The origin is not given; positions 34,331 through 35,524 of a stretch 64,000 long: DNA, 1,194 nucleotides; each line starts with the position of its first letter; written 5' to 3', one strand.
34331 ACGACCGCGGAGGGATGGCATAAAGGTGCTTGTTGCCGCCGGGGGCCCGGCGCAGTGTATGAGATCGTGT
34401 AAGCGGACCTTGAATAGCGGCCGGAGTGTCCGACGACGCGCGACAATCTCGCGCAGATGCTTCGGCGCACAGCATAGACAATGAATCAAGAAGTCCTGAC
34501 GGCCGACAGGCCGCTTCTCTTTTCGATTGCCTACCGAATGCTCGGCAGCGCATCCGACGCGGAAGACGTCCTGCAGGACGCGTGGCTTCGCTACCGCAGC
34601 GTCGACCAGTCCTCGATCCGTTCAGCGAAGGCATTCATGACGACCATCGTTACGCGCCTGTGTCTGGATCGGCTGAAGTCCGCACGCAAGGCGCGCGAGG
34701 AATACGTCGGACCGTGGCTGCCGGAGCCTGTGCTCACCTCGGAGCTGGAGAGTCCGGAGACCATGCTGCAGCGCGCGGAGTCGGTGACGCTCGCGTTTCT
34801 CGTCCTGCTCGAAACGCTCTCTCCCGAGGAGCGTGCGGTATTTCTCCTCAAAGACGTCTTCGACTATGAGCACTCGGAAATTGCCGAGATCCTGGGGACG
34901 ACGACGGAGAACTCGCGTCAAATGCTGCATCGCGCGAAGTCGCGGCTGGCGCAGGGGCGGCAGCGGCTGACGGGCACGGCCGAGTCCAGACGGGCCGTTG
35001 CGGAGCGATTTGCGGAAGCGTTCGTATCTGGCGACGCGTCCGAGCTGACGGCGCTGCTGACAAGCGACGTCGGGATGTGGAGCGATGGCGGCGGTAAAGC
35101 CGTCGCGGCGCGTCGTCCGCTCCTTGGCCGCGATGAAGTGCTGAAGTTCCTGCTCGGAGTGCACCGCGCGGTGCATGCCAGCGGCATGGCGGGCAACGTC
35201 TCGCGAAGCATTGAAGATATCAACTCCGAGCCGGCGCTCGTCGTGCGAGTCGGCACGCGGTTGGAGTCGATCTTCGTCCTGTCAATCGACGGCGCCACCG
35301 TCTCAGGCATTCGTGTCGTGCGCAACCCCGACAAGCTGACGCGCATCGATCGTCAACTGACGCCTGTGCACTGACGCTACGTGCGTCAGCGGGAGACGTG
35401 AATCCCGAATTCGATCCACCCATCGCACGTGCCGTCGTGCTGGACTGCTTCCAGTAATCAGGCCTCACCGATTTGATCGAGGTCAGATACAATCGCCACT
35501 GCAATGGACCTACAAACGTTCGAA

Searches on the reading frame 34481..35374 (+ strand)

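Call 76: search_protein_families(library=pfam, proteins=[window:34481-35374:+], max_evalue=0.001)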
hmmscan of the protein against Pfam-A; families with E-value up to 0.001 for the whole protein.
window:34481-35374:+ (297 aa): 4 families
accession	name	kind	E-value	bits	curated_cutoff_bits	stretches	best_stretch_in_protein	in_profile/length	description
PF08281.18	Sigma70_r4_2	-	6.1e-15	55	25.7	1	105-156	3-54/54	Sigma-70, region 4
PF04542.20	Sigma70_r2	-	6.4e-15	55.1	24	1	9-70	5-70/71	Sigma-70 region 2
PF04545.22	Sigma70_r4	-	1.4e-06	28.1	24.1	1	109-156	1-48/50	Sigma-70, region 4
PF22233.2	PhyR_sigma-like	-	9.4e-05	22.6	27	1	110-156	1-47/50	Response regulator PhyR, sigma-like domain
